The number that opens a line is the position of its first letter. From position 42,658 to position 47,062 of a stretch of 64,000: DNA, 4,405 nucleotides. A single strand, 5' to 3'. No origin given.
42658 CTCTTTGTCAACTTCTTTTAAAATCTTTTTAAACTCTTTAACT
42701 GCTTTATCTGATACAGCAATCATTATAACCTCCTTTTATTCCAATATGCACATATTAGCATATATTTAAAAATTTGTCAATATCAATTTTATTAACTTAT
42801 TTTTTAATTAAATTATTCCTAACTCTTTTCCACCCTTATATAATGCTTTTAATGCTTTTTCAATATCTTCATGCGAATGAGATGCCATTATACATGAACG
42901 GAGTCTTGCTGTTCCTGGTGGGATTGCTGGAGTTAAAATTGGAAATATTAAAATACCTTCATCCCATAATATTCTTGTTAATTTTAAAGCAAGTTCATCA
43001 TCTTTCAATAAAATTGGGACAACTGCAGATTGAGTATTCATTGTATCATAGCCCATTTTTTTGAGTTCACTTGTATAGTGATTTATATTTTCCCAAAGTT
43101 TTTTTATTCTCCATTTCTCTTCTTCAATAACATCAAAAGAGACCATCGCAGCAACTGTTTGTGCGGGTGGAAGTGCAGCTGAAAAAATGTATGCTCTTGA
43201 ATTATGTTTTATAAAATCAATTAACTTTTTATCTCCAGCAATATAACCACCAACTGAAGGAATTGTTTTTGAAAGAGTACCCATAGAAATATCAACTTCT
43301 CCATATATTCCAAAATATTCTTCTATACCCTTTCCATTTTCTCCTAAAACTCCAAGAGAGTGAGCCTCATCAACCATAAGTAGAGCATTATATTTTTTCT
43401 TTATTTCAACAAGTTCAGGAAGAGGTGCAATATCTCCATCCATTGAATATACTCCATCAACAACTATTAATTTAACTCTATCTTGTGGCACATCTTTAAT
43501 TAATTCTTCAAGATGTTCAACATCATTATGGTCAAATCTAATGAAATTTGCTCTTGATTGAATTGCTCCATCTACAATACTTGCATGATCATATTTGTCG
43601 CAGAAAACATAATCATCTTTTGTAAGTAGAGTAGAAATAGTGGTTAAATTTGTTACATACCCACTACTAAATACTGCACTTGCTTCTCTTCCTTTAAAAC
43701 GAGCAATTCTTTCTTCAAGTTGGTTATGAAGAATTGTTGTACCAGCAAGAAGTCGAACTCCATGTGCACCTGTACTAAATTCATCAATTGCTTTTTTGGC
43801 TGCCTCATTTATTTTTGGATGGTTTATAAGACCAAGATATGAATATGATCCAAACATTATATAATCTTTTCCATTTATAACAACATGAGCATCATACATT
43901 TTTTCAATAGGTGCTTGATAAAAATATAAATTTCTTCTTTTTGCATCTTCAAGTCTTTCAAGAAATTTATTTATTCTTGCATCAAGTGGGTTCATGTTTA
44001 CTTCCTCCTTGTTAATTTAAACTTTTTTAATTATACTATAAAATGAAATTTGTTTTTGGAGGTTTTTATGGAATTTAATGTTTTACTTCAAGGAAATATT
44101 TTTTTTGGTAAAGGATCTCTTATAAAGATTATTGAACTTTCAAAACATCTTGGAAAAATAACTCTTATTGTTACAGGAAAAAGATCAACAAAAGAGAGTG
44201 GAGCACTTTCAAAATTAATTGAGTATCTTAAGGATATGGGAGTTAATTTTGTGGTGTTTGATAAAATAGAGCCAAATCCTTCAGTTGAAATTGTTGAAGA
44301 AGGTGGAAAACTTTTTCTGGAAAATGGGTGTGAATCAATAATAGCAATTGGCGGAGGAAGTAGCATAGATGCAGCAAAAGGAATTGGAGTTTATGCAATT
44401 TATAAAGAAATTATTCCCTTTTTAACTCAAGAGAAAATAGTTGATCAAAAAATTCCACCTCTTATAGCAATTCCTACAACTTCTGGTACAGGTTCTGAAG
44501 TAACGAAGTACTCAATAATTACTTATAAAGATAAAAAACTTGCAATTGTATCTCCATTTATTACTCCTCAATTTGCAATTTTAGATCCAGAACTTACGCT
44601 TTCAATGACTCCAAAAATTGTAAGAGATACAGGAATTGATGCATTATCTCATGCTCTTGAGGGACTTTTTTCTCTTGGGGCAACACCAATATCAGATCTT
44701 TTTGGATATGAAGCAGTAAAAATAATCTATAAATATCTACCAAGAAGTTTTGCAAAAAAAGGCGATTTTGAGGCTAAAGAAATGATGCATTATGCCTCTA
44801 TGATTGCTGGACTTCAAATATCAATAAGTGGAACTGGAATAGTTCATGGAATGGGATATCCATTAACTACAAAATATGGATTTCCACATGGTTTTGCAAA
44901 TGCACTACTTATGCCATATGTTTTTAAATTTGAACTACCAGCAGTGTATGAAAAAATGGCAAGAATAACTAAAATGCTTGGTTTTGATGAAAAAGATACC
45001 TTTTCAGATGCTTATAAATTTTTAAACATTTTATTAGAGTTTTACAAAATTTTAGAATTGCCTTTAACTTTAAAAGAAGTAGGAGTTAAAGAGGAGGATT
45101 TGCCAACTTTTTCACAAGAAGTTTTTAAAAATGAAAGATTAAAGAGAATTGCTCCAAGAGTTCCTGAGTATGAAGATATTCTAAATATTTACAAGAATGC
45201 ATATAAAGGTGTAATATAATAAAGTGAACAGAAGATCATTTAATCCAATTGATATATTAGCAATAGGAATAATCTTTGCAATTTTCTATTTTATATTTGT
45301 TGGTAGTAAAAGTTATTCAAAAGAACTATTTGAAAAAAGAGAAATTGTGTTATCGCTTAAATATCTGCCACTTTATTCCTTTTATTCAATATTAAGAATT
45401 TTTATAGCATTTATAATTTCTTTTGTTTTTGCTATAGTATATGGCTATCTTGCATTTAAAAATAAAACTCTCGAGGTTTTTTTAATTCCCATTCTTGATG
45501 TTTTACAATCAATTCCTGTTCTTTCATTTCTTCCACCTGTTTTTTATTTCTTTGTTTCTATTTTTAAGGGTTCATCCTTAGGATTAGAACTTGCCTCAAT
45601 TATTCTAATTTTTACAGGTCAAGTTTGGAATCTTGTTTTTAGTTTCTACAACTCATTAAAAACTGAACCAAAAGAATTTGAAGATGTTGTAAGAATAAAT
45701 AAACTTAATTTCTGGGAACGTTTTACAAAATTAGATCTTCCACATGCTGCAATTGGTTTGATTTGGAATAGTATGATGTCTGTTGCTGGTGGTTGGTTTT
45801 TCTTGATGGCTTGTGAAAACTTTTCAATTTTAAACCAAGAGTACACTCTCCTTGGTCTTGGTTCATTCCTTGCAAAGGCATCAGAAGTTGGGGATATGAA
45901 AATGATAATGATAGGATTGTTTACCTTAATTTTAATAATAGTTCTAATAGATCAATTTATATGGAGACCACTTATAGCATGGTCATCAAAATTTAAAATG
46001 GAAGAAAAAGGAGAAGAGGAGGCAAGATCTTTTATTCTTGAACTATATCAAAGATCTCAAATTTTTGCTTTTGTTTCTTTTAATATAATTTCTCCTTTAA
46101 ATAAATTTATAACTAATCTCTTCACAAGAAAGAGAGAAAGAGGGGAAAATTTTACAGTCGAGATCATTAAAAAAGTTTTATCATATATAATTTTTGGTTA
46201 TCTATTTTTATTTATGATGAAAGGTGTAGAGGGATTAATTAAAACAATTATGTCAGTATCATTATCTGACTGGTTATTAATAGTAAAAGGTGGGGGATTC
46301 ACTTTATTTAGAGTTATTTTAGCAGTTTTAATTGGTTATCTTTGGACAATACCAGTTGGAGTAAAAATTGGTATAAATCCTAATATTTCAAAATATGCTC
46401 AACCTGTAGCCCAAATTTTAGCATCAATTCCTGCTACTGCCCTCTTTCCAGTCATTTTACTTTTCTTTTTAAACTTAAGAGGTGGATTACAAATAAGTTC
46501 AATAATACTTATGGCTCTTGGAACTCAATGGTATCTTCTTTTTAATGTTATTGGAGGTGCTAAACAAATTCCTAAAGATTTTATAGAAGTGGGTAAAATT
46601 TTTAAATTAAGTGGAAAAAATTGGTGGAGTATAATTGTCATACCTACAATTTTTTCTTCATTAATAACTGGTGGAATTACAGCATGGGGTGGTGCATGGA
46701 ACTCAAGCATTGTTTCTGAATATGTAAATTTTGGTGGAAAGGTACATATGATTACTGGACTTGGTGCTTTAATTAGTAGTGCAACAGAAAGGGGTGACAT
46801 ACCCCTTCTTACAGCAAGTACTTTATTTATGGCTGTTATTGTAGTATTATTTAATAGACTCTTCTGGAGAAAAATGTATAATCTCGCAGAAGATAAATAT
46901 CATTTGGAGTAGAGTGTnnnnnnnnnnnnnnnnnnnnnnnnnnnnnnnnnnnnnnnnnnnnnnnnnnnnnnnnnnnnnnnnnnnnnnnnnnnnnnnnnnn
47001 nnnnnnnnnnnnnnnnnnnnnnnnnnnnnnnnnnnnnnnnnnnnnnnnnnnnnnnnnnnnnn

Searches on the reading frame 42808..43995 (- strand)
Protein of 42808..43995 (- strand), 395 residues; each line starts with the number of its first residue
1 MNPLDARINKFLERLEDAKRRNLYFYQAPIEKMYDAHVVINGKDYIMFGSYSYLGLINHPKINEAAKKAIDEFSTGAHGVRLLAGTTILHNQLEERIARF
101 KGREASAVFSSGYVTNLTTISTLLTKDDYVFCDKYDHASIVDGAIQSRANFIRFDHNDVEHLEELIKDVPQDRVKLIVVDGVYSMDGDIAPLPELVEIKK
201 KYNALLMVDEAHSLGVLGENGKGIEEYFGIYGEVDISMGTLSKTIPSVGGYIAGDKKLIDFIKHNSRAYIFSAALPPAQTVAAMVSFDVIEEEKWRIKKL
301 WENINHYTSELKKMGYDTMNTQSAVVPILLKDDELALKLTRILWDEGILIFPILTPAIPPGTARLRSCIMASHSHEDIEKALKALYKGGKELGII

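Call 31: search_protein_families(library=pfam, proteins=[window:42808-43995:-], max_evalue=0.0001)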
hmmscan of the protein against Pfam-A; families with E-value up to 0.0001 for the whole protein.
window:42808-43995:- (395 aa): 4 families
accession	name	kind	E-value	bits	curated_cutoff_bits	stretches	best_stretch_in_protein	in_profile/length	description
PF00155.27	Aminotran_1_2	-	5e-61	207.3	19.7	1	44-385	2-361/361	Aminotransferase class I and II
PF01053.26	Cys_Met_Meta_PP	-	2.3e-07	30.2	27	1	90-217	54-181/381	Cys/Met metabolism PLP-dependent enzyme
PF01212.27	Beta_elim_lyase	-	5.1e-07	29.7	27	1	91-320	35-274/288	Beta-eliminating lyase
PF00266.25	Aminotran_5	-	2.1e-05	24.1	21.5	1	86-214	41-180/371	Aminotransferase class-V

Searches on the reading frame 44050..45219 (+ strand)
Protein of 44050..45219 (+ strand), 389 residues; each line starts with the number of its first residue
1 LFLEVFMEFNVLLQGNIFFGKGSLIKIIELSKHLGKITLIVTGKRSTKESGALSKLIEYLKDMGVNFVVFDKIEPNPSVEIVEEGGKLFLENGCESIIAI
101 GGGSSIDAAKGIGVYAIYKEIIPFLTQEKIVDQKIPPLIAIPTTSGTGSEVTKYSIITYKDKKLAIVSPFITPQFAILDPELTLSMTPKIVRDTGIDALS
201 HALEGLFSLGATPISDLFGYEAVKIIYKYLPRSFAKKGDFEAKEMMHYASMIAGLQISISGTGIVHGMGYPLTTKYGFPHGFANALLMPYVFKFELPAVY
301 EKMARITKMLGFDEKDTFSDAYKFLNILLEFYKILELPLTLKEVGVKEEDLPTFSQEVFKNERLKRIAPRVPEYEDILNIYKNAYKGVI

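Call 29: find_encoding_contigs(protein=window:44050-45219:+, flank=10000, max_places=1)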
Protein window:44050-45219:+ (389 aa): no gene with exactly this product is on record in the collection.

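Call 31: search_protein_families(library=pfam, proteins=[window:44050-45219:+], max_evalue=0.0001)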
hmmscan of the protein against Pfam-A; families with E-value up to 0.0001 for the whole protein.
window:44050-45219:+ (389 aa): 3 families
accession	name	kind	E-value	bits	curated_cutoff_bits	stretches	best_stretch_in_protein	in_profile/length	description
PF00465.25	Fe-ADH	-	6.4e-49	166.2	31.3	1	16-180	3-168/168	Iron-containing alcohol dehydrogenase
PF25137.1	ADH_Fe_C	-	1.9e-48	165.2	27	1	193-385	3-194/194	Fe-containing alcohol dehydrogenase family, C-terminal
PF13685.12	Fe-ADH_2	-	2.2e-07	31.4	28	1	31-113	15-94/149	Iron-containing alcohol dehydrogenase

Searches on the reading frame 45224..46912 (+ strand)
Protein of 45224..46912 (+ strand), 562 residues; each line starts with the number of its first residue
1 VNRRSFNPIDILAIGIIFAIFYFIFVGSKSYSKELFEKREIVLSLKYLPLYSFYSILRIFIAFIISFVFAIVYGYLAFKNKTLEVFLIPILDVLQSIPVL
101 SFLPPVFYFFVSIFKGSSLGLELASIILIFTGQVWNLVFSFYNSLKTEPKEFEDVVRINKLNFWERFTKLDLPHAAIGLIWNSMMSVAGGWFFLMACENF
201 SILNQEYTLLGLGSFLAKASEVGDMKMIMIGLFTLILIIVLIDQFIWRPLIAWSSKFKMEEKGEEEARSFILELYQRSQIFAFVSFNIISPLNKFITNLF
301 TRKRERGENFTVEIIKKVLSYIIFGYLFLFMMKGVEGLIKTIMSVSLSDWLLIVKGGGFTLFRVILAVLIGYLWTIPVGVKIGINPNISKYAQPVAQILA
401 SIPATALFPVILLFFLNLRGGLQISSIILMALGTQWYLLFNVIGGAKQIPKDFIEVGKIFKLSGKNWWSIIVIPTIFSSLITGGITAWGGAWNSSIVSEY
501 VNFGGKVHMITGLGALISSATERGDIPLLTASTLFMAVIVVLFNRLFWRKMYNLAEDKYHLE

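Call 31: search_protein_families(library=pfam, proteins=[window:45224-46912:+], max_evalue=0.0001)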
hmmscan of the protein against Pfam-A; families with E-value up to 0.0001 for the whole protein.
window:45224-46912:+ (562 aa): 1 family
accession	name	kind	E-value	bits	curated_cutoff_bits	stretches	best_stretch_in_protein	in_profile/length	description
PF00528.27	BPD_transp_1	-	3.4e-24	86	26.4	2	376-544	2-168/184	Binding-protein-dependent transport system inner membrane component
